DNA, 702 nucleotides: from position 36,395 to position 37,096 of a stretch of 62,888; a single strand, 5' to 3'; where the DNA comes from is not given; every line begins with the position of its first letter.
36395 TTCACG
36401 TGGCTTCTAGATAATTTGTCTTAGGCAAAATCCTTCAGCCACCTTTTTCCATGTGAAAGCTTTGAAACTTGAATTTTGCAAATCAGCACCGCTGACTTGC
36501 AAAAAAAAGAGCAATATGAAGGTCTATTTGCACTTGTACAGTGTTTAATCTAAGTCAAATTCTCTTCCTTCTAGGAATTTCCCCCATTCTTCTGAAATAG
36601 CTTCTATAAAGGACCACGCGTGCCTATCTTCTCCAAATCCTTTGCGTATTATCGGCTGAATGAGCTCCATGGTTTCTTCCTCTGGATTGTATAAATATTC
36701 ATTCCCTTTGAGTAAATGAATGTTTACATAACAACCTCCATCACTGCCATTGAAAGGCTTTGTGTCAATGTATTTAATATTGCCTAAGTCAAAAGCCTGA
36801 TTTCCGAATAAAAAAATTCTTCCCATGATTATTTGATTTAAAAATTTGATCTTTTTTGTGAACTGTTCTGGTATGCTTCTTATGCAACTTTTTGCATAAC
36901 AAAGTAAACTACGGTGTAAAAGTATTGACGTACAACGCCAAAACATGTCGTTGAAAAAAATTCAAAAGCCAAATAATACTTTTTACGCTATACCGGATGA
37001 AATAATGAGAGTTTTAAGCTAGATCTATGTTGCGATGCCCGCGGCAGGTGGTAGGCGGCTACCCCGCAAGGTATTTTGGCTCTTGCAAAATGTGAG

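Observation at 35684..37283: Expanded element E3: B-module, three tandem terminator-bounded 161-164 bp units, an orphan 93-aa ORF, then the A-module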

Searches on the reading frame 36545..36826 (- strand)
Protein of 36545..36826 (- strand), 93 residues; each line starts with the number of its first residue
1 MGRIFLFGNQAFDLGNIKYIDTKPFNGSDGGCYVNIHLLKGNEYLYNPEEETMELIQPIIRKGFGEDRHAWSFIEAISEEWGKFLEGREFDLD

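Call 12: search_protein_families(library=pfam, proteins=[window:36545-36826:-], max_evalue=0.01)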
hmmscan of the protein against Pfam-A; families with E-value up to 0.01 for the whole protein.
window:36545-36826:- (93 aa): 0 families

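Call 18: find_encoding_contigs(protein=window:36545-36826:-, flank=6000, max_places=10)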
Protein window:36545-36826:- (93 aa): no gene with exactly this product is on record in the collection.

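Call 24: find_homologous_proteins(query=window:36545-36826:-, max_evalue=0.01)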
Query window:36545-36826:- (93 aa): 15 proteins with E <= 0.01 among 15 candidates.
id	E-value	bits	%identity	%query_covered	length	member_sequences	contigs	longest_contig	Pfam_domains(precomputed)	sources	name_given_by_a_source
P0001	2.4e-58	213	100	100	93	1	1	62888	-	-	-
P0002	3.5e-38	148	72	96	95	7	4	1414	-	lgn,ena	-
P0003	5.1e-36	141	67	96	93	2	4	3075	-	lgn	-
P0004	7.3e-36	140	69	96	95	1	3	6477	-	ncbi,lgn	-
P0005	8.8e-36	140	66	98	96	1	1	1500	-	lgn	-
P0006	1.7e-35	139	67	96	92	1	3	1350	-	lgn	-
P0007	2.1e-35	139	69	96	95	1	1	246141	-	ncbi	ncbi:MAG: hypothetical protein QM751_05815 [Paludibacteraceae bacterium]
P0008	1.8e-34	136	66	100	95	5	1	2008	-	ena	-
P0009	9.5e-34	134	65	96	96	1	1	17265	-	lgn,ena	-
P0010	9.7e-33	130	66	96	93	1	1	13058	-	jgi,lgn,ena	-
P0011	6.0e-32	128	63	97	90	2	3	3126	-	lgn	-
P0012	7.7e-32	128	64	95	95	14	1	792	-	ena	-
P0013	1.1e-30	124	65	96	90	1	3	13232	-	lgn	-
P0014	1.4e-20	91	56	98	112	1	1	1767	-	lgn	-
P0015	1.1e-19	89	55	98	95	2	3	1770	-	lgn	-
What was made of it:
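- Checked: The ORF is not an orphan: it has 14 homologues at 55-72% identity (call 24).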

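Call 25: find_encoding_contigs(protein=P0007, flank=5000, max_places=3)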
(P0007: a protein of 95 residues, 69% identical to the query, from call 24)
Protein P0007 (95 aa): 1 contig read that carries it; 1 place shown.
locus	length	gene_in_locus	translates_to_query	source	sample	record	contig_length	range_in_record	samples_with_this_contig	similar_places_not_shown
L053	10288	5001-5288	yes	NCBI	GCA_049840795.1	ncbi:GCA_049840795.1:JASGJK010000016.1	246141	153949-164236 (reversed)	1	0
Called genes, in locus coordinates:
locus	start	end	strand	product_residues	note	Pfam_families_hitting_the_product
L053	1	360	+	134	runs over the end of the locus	-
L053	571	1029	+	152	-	-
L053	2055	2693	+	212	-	-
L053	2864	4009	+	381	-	-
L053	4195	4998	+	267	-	-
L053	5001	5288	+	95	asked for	-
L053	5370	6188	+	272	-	PF04383:KilA-N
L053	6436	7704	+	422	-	-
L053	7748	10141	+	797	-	PF13245:AAA_19, PF13604:AAA_30, PF13401:AAA_22, PF13086:AAA_11, PF01443:Viral_helicase1 (weak), PF13538:UvrD_C_2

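Call 26: find_encoding_contigs(protein=P0009, flank=5000, max_places=3)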
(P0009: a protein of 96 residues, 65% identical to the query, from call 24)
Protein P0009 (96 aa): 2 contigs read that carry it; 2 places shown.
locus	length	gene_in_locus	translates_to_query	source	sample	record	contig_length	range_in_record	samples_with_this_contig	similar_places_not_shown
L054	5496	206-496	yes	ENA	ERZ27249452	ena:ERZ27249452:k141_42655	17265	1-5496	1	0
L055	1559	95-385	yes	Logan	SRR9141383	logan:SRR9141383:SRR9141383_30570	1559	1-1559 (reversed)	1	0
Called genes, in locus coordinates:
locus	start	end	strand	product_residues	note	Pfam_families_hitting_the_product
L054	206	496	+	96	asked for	-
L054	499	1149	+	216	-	-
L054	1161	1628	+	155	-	-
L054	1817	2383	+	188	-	-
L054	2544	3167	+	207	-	-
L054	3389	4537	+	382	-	PF00144:Beta-lactamase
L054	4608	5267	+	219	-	-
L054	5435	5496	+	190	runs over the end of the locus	PF13302:Acetyltransf_3, PF13420:Acetyltransf_4, PF00583:Acetyltransf_1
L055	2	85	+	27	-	?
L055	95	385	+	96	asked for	-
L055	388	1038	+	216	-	-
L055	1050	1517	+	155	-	-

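Call 27: find_encoding_contigs(protein=P0010, flank=5000, max_places=3)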
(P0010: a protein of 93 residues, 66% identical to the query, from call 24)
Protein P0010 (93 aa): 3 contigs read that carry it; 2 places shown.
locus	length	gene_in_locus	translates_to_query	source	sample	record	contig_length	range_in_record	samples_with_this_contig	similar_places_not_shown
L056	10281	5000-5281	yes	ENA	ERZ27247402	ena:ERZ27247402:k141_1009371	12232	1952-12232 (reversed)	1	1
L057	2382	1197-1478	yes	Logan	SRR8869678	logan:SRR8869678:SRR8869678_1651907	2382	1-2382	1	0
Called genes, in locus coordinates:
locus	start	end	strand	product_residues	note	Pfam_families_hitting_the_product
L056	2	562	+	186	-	?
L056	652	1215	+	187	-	PF08719:NADAR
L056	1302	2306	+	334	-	PF01145:Band_7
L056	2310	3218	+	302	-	-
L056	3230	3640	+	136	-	-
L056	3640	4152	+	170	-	PF01661:Macro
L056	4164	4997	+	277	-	-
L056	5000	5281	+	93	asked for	-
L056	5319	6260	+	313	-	PF03747:ADP_ribosyl_GH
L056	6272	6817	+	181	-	PF01885:PTS_2-RNA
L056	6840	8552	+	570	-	-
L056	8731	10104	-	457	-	-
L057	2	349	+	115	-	?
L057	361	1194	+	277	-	-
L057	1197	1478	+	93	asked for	-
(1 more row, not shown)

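Call 28: find_encoding_contigs(protein=P0013, flank=5000, max_places=3)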
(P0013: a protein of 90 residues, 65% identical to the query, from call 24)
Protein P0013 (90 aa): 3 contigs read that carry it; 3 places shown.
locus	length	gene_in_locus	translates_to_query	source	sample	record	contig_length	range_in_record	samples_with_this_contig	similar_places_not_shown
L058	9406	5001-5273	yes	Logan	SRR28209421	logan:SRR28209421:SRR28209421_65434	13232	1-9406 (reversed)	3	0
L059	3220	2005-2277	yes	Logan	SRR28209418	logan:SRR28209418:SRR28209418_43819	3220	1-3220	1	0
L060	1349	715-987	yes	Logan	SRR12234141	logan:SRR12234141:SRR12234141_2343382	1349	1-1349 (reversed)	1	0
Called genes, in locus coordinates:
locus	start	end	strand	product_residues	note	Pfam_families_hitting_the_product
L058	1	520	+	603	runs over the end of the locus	PF03235:GmrSD_N, PF07510:GmrSD_C (weak)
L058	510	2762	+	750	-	PF03235:GmrSD_N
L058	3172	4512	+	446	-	PF00004:AAA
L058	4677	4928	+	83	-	-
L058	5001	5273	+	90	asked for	-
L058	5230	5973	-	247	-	PF22548:AEP-TOTE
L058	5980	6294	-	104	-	-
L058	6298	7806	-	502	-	PF07669:Eco57I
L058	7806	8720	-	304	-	-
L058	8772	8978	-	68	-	-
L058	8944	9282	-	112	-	PF13560:HTH_31, PF12844:HTH_19 (weak), PF01381:HTH_3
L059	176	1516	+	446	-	PF00004:AAA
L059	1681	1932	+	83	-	-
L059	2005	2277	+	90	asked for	-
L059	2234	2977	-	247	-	PF22548:AEP-TOTE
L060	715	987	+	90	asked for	-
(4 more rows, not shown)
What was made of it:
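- Closest known: Uzume anti-phage system. Different: In other loci the homologues have different neighbours (calls 26, 28).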

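Call 48: search_protein_families(library=padloc, proteins=[window:36545-36826:-, L056:4164-4997:+, L053:4195-4998:+, L054:499-1149:+], max_evalue=0.01)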
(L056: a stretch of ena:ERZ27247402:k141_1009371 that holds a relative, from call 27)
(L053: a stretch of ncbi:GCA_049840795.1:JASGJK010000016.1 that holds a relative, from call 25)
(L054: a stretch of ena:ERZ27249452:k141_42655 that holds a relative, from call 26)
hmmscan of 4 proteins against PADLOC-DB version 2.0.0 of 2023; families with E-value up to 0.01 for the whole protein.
window:36545-36826:- (93 aa): 1 family
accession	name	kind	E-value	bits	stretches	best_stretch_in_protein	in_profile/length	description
PDLC02877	DpdH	-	0.0053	14.1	1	25-74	61-106/308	DpdH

L056:4164-4997:+ (277 aa): 2 families
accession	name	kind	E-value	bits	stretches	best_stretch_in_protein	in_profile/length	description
PDLC03973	UzuA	-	9.8e-90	298.9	1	7-277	3-278/278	-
PDLC03974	UzuA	-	1.6e-50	170.3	1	8-277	39-310/310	-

L053:4195-4998:+ (267 aa): 4 families
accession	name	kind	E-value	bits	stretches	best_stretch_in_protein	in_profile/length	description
PDLC03973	UzuA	-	3.7e-92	306.8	1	1-267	2-278/278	-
PDLC03974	UzuA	-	1.6e-46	157.1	1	2-267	38-310/310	-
PDLC03701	HEase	-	0.00021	19.2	1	172-260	3-86/271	homing endonuclease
PDLC03307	MTase_II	-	0.0047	14.2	0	128-174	107-153/382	Type II methyltransferase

L054:499-1149:+ (216 aa): 0 families
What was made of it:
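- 36545..36826 (-): 93-aa protein-coding gene belonging to a conserved small family of unknown function. The model has a PH-like topology: seven strands plus a C-terminal helix. In two loci elsewhere the homologue directly follows a UzuA gene (calls 25, 27, 48).
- On Uzume defence system: UzuA precedes the homologues in L053 and L056 (call 48).
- Closest known: Uzume anti-phage system. Same: Homologues of the 93-aa ORF lie immediately downstream of UzuA genes in two independent loci, with UzuA E-values of 1e-90 and 4e-92 (calls 25, 27, 48).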

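Call 82: search_solved_structures(query=A6, max_evalue=1)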
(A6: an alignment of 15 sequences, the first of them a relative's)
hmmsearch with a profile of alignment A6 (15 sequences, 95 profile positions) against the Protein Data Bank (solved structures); distinct sequences matched with E-value up to 1: 15.
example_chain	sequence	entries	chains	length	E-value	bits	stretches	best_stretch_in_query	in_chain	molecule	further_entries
2i5u_A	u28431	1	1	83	0.15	15.1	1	43-83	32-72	DnaD domain protein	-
7toa_B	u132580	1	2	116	0.34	13.9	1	10-67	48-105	Bromodomain-containing protein 3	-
9nn4_A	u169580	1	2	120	0.37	13.8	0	10-67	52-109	Bromodomain-containing protein 3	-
9mpn_A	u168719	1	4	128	0.38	13.8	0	10-67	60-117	Bromodomain-containing protein 3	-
7r8r_A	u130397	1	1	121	0.39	13.8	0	10-67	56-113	Bromodomain-containing protein 3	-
24os_A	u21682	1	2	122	0.41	13.7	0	10-67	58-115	Bromodomain-containing protein 3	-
2nxb_A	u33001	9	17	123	0.41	13.7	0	10-67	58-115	Bromodomain-containing protein 3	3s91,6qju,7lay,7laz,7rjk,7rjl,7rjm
6u4a_A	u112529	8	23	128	0.43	13.6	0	10-67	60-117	Bromodomain-containing protein 3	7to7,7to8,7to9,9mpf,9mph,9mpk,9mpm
2l5e_A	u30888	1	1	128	0.43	13.6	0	10-67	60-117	Bromodomain-containing protein 3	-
2yw5_A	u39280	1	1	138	0.5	13.4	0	11-67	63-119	Bromodomain-containing protein 3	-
5hen_A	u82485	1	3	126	0.77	12.8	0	10-68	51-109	Bromodomain-containing protein 2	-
9nn3_A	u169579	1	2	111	0.85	12.7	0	10-67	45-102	Bromodomain-containing protein 2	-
9x7c_A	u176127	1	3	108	0.86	12.6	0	10-67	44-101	Bromodomain-containing protein 2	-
7usi_A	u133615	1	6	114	0.93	12.5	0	10-67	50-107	Bromodomain-containing protein 2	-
1x0j_A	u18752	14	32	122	1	12.4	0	10-68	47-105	Bromodomain-containing protein 2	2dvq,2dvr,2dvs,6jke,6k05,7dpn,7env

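Call 83: search_protein_families(library=phrogs, proteins=[window:36545-36826:-], max_evalue=0.01)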
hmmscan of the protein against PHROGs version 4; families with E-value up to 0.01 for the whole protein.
window:36545-36826:- (93 aa): 0 families

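Call 87: predict_structure(alignment_id=A6)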
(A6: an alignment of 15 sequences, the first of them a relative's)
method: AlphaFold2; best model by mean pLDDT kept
length: 93 residues; sequences in the alignment: 15
mean_pLDDT: 85.8   pTM: 0.70
mean pLDDT of the five models: 85.8, 84.4, 83.0, 78.2, 76.5
residues with pLDDT >= 90: 46; 70-90: 39; 50-70: 6; < 50: 2
segments of 3 or more residues with pLDDT < 50: none
pLDDT, mean of each block of 10 residues (from residue 1): 78 91 86 92 86 89 92 93 77 47
secondary structure, 60 per line:
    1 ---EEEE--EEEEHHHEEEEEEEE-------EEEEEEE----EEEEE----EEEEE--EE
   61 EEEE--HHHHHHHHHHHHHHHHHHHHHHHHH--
elements in order: E4-7 E10-13 E17-24 E32-38 E43-47 E52-56 E59-64 H67-91
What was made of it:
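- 36545..36826 (-): AlphaFold pLDDT 85.8 (call 87).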

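Call 90: fold_search(model_id=the predicted structure, library=pdb)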
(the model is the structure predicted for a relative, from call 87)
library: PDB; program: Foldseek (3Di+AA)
matches with E <= 10: 450; with E <= 0.001: 0
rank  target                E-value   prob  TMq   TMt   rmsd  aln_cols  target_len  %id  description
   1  4dx9_g                3.2e-01  0.97  0.50  0.38   7.1        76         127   10  ICAP1 in complex with integrin beta 1 cytoplasmic tail (released 2013-01-09)
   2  9bk6_A                4.2e-01  0.20  0.27  0.25  14.3        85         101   14  Structure of B10_CYTX binder-complex (released 2024-10-09)
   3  7cze_B                4.5e-01  0.28  0.32  0.29  10.2        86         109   14  Crystal structure of Epstein-Barr virus (EBV) gHgL and in complex with the ligand binding domian (LBD) of EphA2 (released 2020-10-21)
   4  1lwt_A                4.8e-01  0.60  0.34  0.10   5.8        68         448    9  Crystal structure of the intein homing endonuclease PI-SceI bound to its substrate DNA (Ca2+ free) (released 2002-09-27)
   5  4dx9_Y                5.0e-01  0.92  0.49  0.37   7.6        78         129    9  ICAP1 in complex with integrin beta 1 cytoplasmic tail (released 2013-01-09)
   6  7nky_Q                5.0e-01  0.57  0.42  0.12   8.3        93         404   14  RNA Polymerase II-Spt4/5-nucleosome-FACT structure (released 2021-07-07)
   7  9rpt_B                6.0e-01  0.33  0.29  0.20  13.3        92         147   13  Cryo-EM structure of the open state of Shigella flexneri LptDE bound by the RBP of Oekolampad phage (released 2025-12-10)
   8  9hau_AA               6.0e-01  0.09  0.21  0.18  12.0        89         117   11  pT=3 virus-like particle of ssRNA phage Hubei14 coat protein (released 2024-11-13)
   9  6upk_G                6.4e-01  0.38  0.40  0.12   7.9        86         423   15  Structure of FACT_subnucleosome complex 1 (released 2019-12-11)
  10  4dx9_c                6.8e-01  0.95  0.53  0.42   6.3        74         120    8  ICAP1 in complex with integrin beta 1 cytoplasmic tail (released 2013-01-09)
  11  4dx9_M                6.8e-01  0.94  0.50  0.38   6.8        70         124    7  ICAP1 in complex with integrin beta 1 cytoplasmic tail (released 2013-01-09)
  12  8f8q_G                6.8e-01  0.30  0.29  0.11  10.2        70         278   10  Cryo-EM structure of the CapZ-capped barbed end of F-actin (released 2023-06-07)
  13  4dx9_S                7.6e-01  0.90  0.47  0.36   7.1        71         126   10  ICAP1 in complex with integrin beta 1 cytoplasmic tail (released 2013-01-09)
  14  7bmw                  7.6e-01  0.69  0.44  0.38   6.4        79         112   16  p62PH in cesium chloride (0.75 M CsCl in cryo protectant) (released 2021-10-06)
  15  3k8a_A                7.6e-01  0.18  0.24  0.22   7.5        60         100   15  Neisseria gonorrhoeae PriB (released 2010-01-12)
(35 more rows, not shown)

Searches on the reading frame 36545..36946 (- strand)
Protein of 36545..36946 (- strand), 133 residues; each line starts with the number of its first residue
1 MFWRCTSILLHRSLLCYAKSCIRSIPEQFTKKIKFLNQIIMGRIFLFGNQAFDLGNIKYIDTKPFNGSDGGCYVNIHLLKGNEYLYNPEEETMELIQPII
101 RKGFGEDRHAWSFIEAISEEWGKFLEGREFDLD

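Call 12: search_protein_families(library=pfam, proteins=[window:36545-36946:-], max_evalue=0.01)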
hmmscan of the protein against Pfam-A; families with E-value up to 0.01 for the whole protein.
window:36545-36946:- (133 aa): 0 families

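Call 94: find_encoding_contigs(protein=window:36545-36946:-, flank=3000, max_places=6)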
Protein window:36545-36946:- (133 aa): no gene with exactly this product is on record in the collection.
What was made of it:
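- Tried and rejected: The Logan contig for the E3 interior could not be found through the 93-aa or 133-aa ORF (calls 18, 94).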
